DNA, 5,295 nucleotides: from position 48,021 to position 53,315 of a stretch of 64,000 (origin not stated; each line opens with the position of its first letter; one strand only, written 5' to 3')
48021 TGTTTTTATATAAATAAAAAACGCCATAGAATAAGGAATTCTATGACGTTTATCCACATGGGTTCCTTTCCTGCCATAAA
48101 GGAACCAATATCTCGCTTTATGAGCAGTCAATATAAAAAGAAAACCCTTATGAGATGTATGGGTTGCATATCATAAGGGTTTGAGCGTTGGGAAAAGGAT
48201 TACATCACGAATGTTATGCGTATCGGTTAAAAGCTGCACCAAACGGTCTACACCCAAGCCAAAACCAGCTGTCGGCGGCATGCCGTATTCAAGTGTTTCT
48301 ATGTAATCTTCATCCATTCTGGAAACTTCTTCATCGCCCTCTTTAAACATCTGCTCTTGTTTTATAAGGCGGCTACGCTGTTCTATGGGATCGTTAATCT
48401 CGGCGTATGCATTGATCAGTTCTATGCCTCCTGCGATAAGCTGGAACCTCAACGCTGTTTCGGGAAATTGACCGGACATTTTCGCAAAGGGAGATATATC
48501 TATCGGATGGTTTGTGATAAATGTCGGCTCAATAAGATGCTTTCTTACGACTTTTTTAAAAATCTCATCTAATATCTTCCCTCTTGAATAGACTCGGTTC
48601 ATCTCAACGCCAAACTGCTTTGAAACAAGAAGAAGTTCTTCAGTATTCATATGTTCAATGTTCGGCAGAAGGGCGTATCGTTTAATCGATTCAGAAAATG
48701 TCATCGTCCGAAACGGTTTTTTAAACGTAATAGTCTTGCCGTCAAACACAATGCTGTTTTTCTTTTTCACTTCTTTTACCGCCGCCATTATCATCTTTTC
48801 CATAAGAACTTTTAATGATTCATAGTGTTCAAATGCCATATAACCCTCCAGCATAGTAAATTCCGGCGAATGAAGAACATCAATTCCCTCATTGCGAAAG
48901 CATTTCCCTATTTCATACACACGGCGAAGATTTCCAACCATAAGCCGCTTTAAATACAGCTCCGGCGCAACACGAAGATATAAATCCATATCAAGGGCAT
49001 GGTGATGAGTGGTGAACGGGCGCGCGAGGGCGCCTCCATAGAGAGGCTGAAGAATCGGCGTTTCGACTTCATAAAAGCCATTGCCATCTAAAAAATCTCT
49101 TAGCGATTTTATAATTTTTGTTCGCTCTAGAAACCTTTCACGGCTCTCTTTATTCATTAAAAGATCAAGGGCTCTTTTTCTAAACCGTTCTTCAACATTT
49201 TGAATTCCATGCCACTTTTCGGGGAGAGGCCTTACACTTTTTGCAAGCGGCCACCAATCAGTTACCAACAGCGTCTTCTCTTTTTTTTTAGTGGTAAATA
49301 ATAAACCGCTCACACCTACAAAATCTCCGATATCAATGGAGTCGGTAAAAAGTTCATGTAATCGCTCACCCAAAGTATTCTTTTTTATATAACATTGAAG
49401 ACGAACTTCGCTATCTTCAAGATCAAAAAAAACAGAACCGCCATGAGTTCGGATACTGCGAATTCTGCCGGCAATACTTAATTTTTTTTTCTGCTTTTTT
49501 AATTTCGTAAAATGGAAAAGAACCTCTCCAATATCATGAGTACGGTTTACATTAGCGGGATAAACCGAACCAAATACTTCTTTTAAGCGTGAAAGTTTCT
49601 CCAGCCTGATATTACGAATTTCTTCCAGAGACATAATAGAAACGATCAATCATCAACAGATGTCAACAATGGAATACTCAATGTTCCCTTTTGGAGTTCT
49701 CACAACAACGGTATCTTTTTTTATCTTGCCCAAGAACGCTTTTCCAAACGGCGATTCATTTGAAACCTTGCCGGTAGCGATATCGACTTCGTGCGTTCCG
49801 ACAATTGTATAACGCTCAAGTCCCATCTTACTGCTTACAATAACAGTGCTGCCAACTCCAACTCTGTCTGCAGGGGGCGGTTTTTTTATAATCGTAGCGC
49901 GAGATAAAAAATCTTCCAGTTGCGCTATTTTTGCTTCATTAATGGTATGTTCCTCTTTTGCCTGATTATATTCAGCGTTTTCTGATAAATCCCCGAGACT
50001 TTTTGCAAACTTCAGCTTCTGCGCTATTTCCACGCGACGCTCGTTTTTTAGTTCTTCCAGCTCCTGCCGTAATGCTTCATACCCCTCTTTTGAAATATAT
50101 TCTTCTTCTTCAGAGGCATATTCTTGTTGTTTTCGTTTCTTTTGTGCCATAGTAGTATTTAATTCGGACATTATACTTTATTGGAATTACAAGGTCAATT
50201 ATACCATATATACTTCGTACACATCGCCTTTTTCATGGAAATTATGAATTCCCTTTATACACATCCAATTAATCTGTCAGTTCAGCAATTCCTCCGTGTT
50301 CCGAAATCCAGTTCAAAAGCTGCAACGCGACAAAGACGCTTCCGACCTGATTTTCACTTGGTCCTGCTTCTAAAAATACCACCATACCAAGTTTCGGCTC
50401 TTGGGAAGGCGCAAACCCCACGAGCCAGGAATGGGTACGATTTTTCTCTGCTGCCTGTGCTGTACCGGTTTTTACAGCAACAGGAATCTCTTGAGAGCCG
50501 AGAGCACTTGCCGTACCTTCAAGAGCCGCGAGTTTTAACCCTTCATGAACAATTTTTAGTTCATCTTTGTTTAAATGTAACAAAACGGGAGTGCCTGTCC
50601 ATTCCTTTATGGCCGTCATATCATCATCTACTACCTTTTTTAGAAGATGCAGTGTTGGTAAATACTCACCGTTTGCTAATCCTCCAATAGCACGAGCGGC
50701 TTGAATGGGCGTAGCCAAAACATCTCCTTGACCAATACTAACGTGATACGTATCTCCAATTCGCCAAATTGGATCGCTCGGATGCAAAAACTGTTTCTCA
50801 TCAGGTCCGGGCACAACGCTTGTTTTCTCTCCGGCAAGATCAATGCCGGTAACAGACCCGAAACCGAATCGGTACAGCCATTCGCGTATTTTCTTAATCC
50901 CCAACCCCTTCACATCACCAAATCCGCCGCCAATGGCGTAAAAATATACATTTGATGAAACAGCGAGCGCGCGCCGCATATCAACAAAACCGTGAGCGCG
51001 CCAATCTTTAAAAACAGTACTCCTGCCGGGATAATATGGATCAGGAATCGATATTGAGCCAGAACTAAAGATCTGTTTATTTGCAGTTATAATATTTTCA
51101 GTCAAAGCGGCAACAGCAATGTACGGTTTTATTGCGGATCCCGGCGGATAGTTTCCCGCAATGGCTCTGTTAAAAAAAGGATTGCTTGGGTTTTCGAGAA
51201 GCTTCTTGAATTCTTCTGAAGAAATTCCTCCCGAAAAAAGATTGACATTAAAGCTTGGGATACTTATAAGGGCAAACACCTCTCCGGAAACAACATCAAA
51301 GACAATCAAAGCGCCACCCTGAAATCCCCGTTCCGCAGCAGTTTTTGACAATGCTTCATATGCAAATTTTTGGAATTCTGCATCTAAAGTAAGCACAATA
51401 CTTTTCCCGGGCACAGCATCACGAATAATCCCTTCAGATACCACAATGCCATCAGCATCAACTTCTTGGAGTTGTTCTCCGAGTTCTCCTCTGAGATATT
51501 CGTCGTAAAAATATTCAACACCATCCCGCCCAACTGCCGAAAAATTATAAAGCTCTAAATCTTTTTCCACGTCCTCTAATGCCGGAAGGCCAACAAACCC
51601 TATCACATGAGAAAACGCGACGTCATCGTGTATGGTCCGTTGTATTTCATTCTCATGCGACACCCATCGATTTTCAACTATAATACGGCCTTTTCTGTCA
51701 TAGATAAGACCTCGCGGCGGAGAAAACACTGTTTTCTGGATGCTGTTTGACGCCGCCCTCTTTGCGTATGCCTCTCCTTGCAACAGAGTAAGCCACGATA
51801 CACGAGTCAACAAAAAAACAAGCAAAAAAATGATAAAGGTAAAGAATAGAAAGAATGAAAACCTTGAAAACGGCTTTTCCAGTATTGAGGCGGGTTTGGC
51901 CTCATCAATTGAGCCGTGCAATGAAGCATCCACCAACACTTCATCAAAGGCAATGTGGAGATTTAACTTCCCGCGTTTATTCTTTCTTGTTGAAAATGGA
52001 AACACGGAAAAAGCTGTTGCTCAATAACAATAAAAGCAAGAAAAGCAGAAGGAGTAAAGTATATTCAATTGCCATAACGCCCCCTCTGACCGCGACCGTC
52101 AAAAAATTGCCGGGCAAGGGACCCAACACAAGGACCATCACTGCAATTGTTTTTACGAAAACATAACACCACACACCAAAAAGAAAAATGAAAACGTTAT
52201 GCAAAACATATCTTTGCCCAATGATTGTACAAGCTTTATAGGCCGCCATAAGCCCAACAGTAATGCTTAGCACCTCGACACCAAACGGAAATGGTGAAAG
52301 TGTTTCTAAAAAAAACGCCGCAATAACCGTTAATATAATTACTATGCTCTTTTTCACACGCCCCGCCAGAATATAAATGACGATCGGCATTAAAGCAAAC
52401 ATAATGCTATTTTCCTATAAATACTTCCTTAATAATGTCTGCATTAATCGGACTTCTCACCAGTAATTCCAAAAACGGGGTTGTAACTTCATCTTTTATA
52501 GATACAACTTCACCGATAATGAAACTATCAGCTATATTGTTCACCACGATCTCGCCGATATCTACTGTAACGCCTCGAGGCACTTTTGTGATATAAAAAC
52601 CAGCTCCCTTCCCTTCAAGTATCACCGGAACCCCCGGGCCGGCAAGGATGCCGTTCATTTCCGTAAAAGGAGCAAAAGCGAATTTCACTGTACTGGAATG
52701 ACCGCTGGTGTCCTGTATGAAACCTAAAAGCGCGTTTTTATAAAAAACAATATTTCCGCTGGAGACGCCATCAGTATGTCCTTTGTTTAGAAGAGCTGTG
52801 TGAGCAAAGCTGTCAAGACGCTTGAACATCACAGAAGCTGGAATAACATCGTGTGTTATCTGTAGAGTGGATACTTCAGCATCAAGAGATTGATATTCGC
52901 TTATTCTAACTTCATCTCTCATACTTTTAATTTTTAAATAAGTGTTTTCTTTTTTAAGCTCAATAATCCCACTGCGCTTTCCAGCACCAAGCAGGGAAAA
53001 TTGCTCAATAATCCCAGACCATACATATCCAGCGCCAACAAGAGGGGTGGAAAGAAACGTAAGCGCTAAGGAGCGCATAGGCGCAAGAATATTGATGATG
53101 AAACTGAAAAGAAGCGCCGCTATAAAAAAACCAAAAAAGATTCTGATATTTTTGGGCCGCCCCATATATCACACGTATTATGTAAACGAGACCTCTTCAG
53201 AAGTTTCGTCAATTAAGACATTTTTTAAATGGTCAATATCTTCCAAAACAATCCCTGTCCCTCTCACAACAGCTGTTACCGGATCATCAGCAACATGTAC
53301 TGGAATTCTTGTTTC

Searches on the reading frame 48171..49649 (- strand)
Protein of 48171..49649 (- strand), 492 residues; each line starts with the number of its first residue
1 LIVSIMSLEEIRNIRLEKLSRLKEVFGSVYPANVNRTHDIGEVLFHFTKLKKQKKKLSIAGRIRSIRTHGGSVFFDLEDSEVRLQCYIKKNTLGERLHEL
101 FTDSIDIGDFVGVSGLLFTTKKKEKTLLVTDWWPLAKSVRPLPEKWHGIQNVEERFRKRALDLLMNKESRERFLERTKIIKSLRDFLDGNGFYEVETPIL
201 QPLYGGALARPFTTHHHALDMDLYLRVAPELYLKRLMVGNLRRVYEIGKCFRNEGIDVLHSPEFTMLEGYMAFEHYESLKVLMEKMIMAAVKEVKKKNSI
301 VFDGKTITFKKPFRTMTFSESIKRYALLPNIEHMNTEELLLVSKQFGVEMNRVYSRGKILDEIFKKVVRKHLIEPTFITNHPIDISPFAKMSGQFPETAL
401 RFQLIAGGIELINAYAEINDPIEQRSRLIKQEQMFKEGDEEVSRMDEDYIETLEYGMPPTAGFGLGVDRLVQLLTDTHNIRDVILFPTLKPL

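Call 9: search_protein_families(library=pfam, proteins=[window:48171-49649:-], max_evalue=0.001)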
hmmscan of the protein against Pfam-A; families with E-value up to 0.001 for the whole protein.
window:48171-49649:- (492 aa): 3 families
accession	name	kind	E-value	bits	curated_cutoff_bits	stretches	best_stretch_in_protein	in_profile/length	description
PF00152.25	tRNA-synt_2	-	3.5e-86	289.5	25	1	152-489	2-307/308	tRNA synthetases class II (D, K and N)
PF01336.31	tRNA_anti-codon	-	7.9e-13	48.6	27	1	58-135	2-75/75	OB-fold nucleic acid binding domain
PF01409.25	tRNA-synt_2d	-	1.4e-07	31.7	19.8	0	243-290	104-153/246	tRNA synthetases class II core domain (F)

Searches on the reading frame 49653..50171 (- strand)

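Call 9: search_protein_families(library=pfam, proteins=[window:49653-50171:-], max_evalue=0.001)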
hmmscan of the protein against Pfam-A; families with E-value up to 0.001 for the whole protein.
window:49653-50171:- (172 aa): 2 families
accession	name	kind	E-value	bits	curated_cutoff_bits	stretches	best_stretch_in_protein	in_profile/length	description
PF03449.20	GreA_GreB_N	-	3.3e-24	85.3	24.5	1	25-94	2-71/71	Transcription elongation factor, N-terminal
PF01272.25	GreA_GreB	-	1e-19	70.7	26.9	1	100-171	2-75/77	Transcription elongation factor, GreA/GreB, C-term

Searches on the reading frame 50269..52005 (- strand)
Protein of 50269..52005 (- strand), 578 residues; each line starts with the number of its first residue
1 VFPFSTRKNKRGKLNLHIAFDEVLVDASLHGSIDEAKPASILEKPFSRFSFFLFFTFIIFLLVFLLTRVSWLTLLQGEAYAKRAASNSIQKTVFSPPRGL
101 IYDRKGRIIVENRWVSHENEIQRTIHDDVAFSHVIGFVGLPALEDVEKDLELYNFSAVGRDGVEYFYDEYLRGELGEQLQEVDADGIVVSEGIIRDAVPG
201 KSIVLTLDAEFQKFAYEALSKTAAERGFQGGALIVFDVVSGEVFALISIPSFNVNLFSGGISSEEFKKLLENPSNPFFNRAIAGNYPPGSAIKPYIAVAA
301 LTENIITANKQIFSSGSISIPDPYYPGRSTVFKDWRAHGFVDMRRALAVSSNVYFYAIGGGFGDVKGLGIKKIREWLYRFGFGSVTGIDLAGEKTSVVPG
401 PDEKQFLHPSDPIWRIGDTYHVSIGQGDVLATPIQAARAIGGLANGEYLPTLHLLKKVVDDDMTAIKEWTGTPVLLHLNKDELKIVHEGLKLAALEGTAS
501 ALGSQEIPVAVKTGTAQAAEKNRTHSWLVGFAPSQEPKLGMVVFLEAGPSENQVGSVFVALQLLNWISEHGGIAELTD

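Call 9: search_protein_families(library=pfam, proteins=[window:50269-52005:-], max_evalue=0.001)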
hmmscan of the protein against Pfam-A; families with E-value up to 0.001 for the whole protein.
window:50269-52005:- (578 aa): 2 families
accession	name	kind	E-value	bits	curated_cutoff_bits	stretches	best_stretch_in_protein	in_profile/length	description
PF00905.27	Transpeptidase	-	4.8e-49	167.6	22.1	1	231-551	1-283/299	Penicillin binding protein transpeptidase domain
PF03717.20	PBP_dimer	-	5.2e-15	56.7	24.4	1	116-191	101-178/180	Penicillin-binding Protein dimerisation domain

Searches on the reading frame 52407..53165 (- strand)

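Call 9: search_protein_families(library=pfam, proteins=[window:52407-53165:-], max_evalue=0.001)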
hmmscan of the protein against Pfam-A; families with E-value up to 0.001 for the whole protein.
window:52407-53165:- (252 aa): 1 family
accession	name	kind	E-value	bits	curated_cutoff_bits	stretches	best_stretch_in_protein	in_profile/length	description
PF04085.20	MreC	-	1.1e-13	51.6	28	1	112-250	1-145/147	Rod shape-determining protein MreC, barrel core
